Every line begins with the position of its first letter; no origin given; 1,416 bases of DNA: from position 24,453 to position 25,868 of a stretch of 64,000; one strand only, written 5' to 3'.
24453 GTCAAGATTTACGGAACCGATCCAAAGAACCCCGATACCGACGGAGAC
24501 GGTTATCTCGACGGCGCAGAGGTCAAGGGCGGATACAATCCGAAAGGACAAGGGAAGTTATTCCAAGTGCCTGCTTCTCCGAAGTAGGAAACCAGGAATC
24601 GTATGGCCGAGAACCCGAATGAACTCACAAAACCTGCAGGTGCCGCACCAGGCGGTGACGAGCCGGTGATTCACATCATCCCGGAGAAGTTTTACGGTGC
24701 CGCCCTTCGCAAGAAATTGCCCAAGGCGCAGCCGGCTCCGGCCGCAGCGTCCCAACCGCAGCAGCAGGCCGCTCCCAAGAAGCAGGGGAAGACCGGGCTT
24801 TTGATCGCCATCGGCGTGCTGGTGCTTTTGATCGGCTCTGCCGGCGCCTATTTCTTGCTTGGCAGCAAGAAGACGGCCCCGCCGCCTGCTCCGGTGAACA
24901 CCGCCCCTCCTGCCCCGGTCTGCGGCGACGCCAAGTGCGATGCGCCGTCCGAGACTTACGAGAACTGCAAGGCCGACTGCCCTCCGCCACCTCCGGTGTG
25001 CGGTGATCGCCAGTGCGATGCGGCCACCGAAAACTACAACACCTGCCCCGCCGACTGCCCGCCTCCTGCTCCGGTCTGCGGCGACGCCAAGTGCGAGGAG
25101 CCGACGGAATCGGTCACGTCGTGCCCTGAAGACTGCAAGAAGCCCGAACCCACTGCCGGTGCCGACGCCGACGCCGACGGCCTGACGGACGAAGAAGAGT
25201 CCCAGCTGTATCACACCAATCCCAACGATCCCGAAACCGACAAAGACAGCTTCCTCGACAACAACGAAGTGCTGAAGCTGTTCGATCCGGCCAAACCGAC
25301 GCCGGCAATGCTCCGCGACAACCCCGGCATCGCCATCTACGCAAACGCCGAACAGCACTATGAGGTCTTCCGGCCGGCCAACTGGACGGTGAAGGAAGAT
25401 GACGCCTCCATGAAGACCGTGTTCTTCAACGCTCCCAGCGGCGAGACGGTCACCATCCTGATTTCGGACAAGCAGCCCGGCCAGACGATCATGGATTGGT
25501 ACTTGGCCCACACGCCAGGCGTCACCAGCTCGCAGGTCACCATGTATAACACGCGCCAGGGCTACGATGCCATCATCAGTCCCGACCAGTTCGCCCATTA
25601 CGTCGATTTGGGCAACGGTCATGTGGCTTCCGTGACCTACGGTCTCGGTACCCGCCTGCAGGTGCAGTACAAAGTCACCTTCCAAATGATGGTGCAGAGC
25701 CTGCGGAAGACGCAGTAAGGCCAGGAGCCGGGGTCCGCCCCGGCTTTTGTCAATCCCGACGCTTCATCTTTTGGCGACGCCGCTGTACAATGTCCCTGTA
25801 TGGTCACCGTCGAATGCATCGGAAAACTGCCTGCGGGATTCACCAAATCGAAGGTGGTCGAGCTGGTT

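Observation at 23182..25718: Three-gene array of N-terminally anchored proteins with thrombospondin-type-3-like Asp motifs and a 3 x 26-aa four-Cys tandem repeat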

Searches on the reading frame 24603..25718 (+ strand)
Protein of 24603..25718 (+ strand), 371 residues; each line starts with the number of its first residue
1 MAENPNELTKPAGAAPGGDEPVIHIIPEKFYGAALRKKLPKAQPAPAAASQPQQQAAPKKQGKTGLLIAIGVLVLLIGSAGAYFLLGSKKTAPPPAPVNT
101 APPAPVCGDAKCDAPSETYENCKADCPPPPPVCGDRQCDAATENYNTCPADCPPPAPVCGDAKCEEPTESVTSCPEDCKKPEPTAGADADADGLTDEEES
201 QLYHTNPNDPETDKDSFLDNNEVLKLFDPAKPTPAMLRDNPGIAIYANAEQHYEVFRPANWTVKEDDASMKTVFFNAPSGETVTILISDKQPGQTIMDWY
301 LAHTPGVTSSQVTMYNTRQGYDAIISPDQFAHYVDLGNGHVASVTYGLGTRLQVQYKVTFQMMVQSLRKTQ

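Call 3: search_protein_families(library=pfam, proteins=[window:24603-25718:+], max_evalue=1)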
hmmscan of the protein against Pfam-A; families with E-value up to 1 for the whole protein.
window:24603-25718:+ (371 aa): 2 families
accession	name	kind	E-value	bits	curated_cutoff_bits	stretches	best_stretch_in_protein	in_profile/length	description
PF18884.5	TSP3_bac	-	3.7e-05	23.9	25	1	190-210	3-22/22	Bacterial TSP3 repeat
PF14283.11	CD1107-like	-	0.082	13.2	26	1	42-85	107-151/158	Mobile element protein CD1107-like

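Call 8: search_protein_families(library=ncbifam, proteins=[window:24603-25718:+], max_evalue=1)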
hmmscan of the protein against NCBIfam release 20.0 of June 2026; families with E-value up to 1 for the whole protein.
window:24603-25718:+ (371 aa): 5 families
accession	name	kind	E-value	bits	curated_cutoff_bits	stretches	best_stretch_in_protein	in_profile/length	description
NF033761.1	gliding_GltJ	equivalog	2.3e-05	23.7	450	1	41-200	345-523/671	adventurous gliding motility protein GltJ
NF004285.1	PRK05696.1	equivalog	4.1e-05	23.4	179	1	51-95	7-51/171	flagellar basal body-associated protein FliL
NF009420.1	PRK12785.1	equivalog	0.01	15.6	197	1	50-92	6-48/161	flagellar basal body-associated protein FliL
NF053823.1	SCO2321_fam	equivalog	0.011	14.6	300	1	27-90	339-403/405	SCO2321 family membrane protein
NF040946.1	PSII_PsbP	equivalog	0.15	11.6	60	1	240-298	24-83/180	photosystem II reaction center PsbP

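Call 10: find_homologous_proteins(query=window:24603-25715:+, max_evalue=0.001)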
Query window:24603-25715:+ (371 aa): 89 proteins with E <= 0.001 among 8000 candidates.
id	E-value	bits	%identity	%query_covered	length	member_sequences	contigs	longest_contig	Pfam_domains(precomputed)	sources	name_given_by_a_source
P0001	9.7e-253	856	100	100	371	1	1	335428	-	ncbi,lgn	-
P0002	4.1e-222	755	87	100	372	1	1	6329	-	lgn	-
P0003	1.1e-204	698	81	100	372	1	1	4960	-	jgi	jgi:hypothetical protein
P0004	2.1e-201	687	81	100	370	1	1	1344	-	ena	-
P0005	8.2e-139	481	61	99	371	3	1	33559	-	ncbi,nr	ncbi:MAG TPA: thrombospondin type 3 repeat-containing protein [Candidatus Eisenbacteria bacterium]|n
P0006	5.6e-134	465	59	99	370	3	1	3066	-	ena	-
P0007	7.9e-131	455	54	99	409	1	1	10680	-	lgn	-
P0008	5.4e-130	452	56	99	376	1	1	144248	-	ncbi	-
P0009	6.5e-130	452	54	99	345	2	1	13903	PF18884.6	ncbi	ncbi:MAG: hypothetical protein RL272_84 [Candidatus Parcubacteria bacterium]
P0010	5.1e-128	446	53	99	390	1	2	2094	PF18884.6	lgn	-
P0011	4.5e-127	443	55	98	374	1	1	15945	-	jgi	jgi:hypothetical protein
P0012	3.6e-125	436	51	99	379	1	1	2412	-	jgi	jgi:hypothetical protein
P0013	1.2e-123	431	55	99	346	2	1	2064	PF18884.6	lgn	-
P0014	5.6e-123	429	53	100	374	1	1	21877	-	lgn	-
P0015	6.9e-122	425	55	100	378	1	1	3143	-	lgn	-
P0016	3.0e-121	423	55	99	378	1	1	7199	PF18884.6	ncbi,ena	-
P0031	1.1e-99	352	46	98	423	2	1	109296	-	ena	-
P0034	1.6e-97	345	44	96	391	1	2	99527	-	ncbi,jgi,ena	ncbi:MAG: hypothetical protein WCT10_02060 [Patescibacteria group bacterium]|jgi:hypothetical protei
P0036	2.0e-96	342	48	99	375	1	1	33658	PF18884.6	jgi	-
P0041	1.1e-92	329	46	99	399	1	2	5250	PF18884.6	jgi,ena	-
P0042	2.0e-88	315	60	47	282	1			PF18884.6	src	-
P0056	5.5e-73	265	37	99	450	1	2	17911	-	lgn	-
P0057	3.9e-72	262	36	99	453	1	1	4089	PF13948.12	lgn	-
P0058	2.1e-49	187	33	99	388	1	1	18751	-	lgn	-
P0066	2.4e-29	121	35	49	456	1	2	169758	PF00041.28,PF18884.6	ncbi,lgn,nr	ncbi:fibronectin type III domain-containing protein [Candidatus Uhrbacteria bacterium]|nr:fibronecti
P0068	1.1e-24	106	46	28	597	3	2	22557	PF00089.33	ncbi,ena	-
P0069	3.1e-19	88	47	25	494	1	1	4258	PF07137.18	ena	-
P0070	3.0e-18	84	41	29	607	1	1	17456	-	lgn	-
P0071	1.1e-13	69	49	22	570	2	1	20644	-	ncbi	ncbi:MAG: hypothetical protein AMXMBFR64_57890 [Myxococcales bacterium]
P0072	1.3e-12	66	46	27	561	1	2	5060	-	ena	-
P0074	1.5e-10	59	44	29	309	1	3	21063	-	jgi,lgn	-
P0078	6.2e-7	47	64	9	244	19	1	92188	-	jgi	jgi:hypothetical protein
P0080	1.8e-6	46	43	29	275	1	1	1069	-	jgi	jgi:hypothetical protein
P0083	9.9e-6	43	40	25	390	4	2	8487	-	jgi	jgi:hypothetical protein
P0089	5.3e-4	37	47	29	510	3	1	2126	-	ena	-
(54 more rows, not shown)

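Call 14: find_encoding_contigs(protein=P0001, flank=10000, max_places=3)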
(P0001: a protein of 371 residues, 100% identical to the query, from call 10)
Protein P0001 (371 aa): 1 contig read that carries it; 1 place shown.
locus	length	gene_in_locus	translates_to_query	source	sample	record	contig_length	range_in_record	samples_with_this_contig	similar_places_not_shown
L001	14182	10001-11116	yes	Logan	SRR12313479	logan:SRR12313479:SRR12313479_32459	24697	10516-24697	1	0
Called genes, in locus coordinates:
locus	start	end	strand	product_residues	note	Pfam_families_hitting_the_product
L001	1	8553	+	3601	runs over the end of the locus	PF18895:T4SS_pilin, PF01833:TIG (weak), PF13205:Big_5 (weak), PF11617:Cu-binding_MopE (weak)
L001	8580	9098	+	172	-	-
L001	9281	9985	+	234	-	PF18884:TSP3_bac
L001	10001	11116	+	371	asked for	-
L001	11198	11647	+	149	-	PF02130:YbeY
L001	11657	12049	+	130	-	PF01219:DAGK_prokar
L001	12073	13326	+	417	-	PF11104:PilM_2 (faint), PF02491:SHS2_FTSA, PF06723:MreB_Mbl, PF14450:FtsA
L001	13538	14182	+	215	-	?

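Call 15: find_encoding_contigs(protein=P0005, flank=10000, max_places=1)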
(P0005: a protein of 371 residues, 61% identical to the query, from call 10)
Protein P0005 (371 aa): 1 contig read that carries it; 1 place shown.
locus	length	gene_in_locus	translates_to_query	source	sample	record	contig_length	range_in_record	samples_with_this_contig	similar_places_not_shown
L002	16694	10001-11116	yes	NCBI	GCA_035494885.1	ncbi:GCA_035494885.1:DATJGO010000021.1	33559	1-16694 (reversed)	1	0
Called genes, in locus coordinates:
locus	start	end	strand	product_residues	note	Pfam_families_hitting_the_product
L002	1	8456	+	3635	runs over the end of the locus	PF18895:T4SS_pilin (weak), PF13205:Big_5 (weak), PF01833:TIG (weak)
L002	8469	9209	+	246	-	PF18884:TSP3_bac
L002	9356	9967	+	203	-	-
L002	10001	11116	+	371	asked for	-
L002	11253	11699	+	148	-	PF02130:YbeY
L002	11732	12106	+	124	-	PF01219:DAGK_prokar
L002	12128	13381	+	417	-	PF11104:PilM_2 (faint), PF02491:SHS2_FTSA, PF06277:EutA (weak), PF06723:MreB_Mbl, PF14450:FtsA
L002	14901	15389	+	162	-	PF22811:Zn_ribbon_NrdR, PF03477:ATP-cone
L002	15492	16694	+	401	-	PF00224:PK, PF03328:HpcH_HpaI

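Call 16: find_encoding_contigs(protein=P0008, flank=10000, max_places=1)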
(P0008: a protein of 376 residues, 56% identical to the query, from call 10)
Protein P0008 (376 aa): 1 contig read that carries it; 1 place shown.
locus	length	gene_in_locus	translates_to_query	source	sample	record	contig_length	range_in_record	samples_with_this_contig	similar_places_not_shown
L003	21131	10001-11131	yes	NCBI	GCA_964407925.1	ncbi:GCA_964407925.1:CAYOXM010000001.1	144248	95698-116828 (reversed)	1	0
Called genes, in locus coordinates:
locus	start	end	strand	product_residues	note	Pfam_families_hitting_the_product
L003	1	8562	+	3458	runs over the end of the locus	PF18895:T4SS_pilin, PF13205:Big_5 (faint), PF01833:TIG (weak), PF13948:DUF4215 (weak)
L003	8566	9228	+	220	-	PF18884:TSP3_bac (faint)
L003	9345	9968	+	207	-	-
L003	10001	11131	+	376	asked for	-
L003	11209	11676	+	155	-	PF02130:YbeY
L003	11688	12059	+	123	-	PF01219:DAGK_prokar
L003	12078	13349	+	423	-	PF11104:PilM_2 (faint), PF02491:SHS2_FTSA, PF06277:EutA (weak), PF06723:MreB_Mbl, PF14450:FtsA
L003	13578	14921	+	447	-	PF00091:Tubulin, PF12327:FtsZ_C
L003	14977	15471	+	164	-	PF22811:Zn_ribbon_NrdR, PF03477:ATP-cone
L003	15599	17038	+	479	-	PF00224:PK, PF03328:HpcH_HpaI, PF02887:PK_C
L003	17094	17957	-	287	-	-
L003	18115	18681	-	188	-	PF12158:DUF3592 (weak)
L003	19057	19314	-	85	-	PF01541:GIY-YIG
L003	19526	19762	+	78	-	-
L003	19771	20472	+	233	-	-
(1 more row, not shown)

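Call 17: find_encoding_contigs(protein=P0031, flank=10000, max_places=1)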
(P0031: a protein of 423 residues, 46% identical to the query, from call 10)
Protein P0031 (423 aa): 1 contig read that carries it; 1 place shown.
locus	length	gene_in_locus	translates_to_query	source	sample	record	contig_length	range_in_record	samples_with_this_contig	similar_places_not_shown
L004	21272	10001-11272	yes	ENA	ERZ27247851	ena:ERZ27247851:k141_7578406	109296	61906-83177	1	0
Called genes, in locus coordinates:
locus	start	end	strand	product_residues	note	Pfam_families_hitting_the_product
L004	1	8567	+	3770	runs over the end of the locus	PF18895:T4SS_pilin, PF13205:Big_5 (faint), PF13948:DUF4215 (faint), PF01833:TIG (weak)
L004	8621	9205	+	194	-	-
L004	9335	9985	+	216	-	-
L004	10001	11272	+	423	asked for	-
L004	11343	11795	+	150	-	PF02130:YbeY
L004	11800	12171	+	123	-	PF01219:DAGK_prokar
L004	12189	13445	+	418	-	PF11104:PilM_2 (faint), PF02491:SHS2_FTSA, PF06723:MreB_Mbl, PF14450:FtsA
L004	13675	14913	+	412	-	PF00091:Tubulin, PF12327:FtsZ_C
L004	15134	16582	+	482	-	PF00224:PK, PF03328:HpcH_HpaI, PF02887:PK_C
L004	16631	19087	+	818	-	PF01326:PPDK_N, PF00391:PEP-utilizers, PF02896:PEP-utilizers_C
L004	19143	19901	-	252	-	-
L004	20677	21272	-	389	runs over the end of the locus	PF02369:Big_1 (weak)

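Call 18: find_encoding_contigs(protein=P0034, flank=10000, max_places=1)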
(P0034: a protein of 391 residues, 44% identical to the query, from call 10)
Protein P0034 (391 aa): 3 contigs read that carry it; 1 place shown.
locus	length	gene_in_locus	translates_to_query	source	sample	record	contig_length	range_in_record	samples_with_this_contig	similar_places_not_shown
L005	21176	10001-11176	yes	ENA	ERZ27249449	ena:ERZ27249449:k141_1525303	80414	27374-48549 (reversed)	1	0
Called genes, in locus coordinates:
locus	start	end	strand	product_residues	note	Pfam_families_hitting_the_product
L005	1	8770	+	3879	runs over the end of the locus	PF18895:T4SS_pilin, PF13205:Big_5 (faint), PF01833:TIG (faint), PF13948:DUF4215 (faint), PF11617:Cu-binding_MopE (faint)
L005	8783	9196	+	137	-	PF18884:TSP3_bac (weak)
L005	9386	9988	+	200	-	PF18884:TSP3_bac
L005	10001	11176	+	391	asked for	-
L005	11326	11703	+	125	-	PF02130:YbeY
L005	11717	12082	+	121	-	PF01219:DAGK_prokar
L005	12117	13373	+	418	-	PF11104:PilM_2 (faint), PF02491:SHS2_FTSA, PF06723:MreB_Mbl, PF14450:FtsA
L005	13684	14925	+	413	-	PF00091:Tubulin, PF12327:FtsZ_C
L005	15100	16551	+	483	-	PF00224:PK, PF03328:HpcH_HpaI (weak), PF02887:PK_C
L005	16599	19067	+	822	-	PF01326:PPDK_N, PF00391:PEP-utilizers, PF02896:PEP-utilizers_C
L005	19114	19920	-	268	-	-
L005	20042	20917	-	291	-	-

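Call 19: find_encoding_contigs(protein=P0066, flank=10000, max_places=1)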
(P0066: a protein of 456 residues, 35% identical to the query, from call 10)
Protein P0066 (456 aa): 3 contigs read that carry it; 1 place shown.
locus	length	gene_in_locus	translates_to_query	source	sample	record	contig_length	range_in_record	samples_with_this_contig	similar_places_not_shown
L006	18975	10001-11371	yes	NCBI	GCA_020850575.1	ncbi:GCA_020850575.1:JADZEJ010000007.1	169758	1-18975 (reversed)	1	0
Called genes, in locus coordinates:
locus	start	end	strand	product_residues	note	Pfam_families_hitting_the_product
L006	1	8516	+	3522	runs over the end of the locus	PF18895:T4SS_pilin (weak), PF13205:Big_5 (weak), PF17957:Big_7, PF01833:TIG (weak)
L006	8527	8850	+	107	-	-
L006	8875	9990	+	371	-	PF18884:TSP3_bac (faint)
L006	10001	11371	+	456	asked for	PF00041:fn3, PF18884:TSP3_bac (faint)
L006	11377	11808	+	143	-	PF02130:YbeY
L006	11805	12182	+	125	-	PF01219:DAGK_prokar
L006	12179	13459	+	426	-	PF02491:SHS2_FTSA, PF06723:MreB_Mbl, PF14450:FtsA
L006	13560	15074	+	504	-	PF00091:Tubulin, PF12327:FtsZ_C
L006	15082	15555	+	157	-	PF22811:Zn_ribbon_NrdR, PF03477:ATP-cone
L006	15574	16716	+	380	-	PF00089:Trypsin, PF13365:Trypsin_2, PF13180:PDZ_2, PF17820:PDZ_6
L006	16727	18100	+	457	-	PF00224:PK, PF02887:PK_C (weak)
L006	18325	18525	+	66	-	-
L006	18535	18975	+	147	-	?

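Call 20: find_encoding_contigs(protein=P0058, flank=10000, max_places=1)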
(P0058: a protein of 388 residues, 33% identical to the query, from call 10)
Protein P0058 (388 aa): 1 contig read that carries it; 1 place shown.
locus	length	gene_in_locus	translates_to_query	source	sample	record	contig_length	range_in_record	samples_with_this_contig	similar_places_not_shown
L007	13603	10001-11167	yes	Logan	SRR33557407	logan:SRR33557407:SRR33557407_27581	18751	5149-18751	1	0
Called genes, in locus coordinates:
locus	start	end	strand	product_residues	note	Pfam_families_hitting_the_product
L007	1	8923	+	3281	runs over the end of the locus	PF18895:T4SS_pilin, PF13205:Big_5 (faint), PF17957:Big_7 (weak), PF01833:TIG (faint), PF11617:Cu-binding_MopE (weak)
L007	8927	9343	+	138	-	-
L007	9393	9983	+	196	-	PF18884:TSP3_bac (weak)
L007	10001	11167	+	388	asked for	-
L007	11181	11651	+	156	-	PF02130:YbeY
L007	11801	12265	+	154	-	PF01219:DAGK_prokar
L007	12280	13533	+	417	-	PF11104:PilM_2 (faint), PF02491:SHS2_FTSA, PF06723:MreB_Mbl, PF14450:FtsA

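Call 21: find_encoding_contigs(protein=P0056, flank=10000, max_places=1)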
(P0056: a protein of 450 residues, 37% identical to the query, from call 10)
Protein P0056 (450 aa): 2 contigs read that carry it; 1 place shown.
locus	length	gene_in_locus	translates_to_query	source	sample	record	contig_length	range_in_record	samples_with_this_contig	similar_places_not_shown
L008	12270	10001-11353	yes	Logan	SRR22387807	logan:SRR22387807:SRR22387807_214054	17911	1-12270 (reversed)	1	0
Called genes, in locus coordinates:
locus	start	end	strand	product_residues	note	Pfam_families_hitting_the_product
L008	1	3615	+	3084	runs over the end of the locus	?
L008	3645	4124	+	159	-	-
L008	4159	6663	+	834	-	PF16656:Pur_ac_phosph_N (weak), PF11617:Cu-binding_MopE (weak)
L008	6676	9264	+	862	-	-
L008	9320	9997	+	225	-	-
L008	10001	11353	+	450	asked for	-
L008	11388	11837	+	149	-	PF02130:YbeY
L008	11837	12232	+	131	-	PF01219:DAGK_prokar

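Call 22: predict_structure(alignment_id=A1)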
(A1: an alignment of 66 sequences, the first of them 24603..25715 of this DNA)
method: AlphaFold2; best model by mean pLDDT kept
length: 371 residues; sequences in the alignment: 66
mean_pLDDT: 83.6   pTM: 0.65
mean pLDDT of the five models: 83.6, 82.2, 81.9, 80.8, 77.4
residues with pLDDT >= 90: 225; 70-90: 53; 50-70: 51; < 50: 42
segments of 3 or more residues with pLDDT < 50: 34-36, 38-40, 47-52, 54-57, 59-62, 87-101
pLDDT, mean of each block of 10 residues (from residue 1): 57 58 60 48 48 48 66 75 55 42 71 87 88 89 91 90 91 92 96 97 97 93 96 96 98 98 94 98 98 98 97 97 97 97 97 97 98 89
secondary structure, 60 per line:
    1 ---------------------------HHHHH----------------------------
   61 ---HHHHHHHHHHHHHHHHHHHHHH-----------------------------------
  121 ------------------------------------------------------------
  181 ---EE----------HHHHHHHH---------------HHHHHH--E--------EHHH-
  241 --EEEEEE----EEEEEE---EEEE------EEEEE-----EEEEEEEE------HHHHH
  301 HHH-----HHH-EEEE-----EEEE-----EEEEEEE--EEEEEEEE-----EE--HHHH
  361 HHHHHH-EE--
elements in order: H28-32 H64-85 H196-203 H219-224 E243-248 E253-258 E262-265 E272-276 E282-289 H296-303 E313-316 E322-325 E331-337 E340-347 H357-366

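Call 26: fold_search(model_id=the predicted structure, library=pdb)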
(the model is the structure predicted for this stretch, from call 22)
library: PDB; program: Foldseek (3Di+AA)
matches with E <= 10: 1260; with E <= 0.001: 11
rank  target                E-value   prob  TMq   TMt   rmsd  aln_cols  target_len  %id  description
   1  2lnj_MODEL_1_A        1.3e-05  1.00  0.24  0.47   6.4       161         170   14  Solution Structure of Cyanobacterial PsbP (CyanoP) from Synechocystis sp. PCC 6803 (released 2012-06-06)
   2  2xb3                  2.7e-05  1.00  0.25  0.54   6.6       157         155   13  The Structure of Cyanobacterial PsbP (released 2010-08-25)
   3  9gnw_P                2.9e-05  1.00  0.25  0.46   7.7       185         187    9  Universal PSII assembly intermediate (released 2025-09-17)
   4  3wa5_B                1.3e-04  1.00  0.20  0.48   9.7       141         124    8  Crystal Structure of type VI peptidoglycan muramidase effector Tse3 in complex with its cognate immunity protein Tsi3 (released 2013-10-02)
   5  3hlz_B                1.7e-04  1.00  0.24  0.32   8.9       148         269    9  Crystal structure of BT_1490 (NP_810393.1) from BACTEROIDES THETAIOTAOMICRON VPI-5482 at 1.50 A resolution (released 2009-06-16)
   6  3hlz_A                1.8e-04  1.00  0.24  0.32   8.8       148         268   10  Crystal structure of BT_1490 (NP_810393.1) from BACTEROIDES THETAIOTAOMICRON VPI-5482 at 1.50 A resolution (released 2009-06-16)
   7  7pi0_P                2.1e-04  1.00  0.24  0.43   7.1       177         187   11  Unstacked compact Dunaliella PSII (released 2022-08-17)
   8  9grx_0                2.9e-04  1.00  0.26  0.54   5.8       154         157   12  NDH-PSI-LHCI supercomplex from S. oleracea (released 2025-02-12)
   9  2vu4                  2.9e-04  1.00  0.23  0.51   7.7       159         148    7  Structure of PsbP protein from Spinacia oleracea at 1.98 A resolution (released 2009-07-21)
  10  1v2b_A                4.4e-04  1.00  0.24  0.52   7.3       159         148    8  Crystal Structure of PsbP Protein in the Oxygen-Evolving Complex of Photosystem II from Higher Plants (released 2004-05-18)
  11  1v2b_B                6.7e-04  1.00  0.25  0.52   6.1       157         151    8  Crystal Structure of PsbP Protein in the Oxygen-Evolving Complex of Photosystem II from Higher Plants (released 2004-05-18)
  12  4luq_C                1.5e-03  1.00  0.21  0.52   9.9       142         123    8  Crystal structure of virulence effector Tse3 in complex with neutralizer Tsi3 (released 2013-09-18)
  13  7wff_f                1.5e-03  1.00  0.24  0.51   6.6       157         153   15  Subcomplexes B,M and L in the Cylic electron transfer supercomplex NDH-PSI from Arabidopsis (released 2022-03-16)
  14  4n80_B                1.6e-03  0.98  0.19  0.46   9.9       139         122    7  Crystal structure of Tse3-Tsi3 complex (released 2014-04-23)
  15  5xnl_P                2.0e-03  1.00  0.24  0.44   8.5       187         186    9  Structure of stacked C2S2M2-type PSII-LHCII supercomplex from Pisum sativum (released 2017-09-20)
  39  7c7u_A                1.8e-01  0.33  0.12  0.09  12.8       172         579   15  Biofilm associated protein - BSP domain (released 2021-05-12)
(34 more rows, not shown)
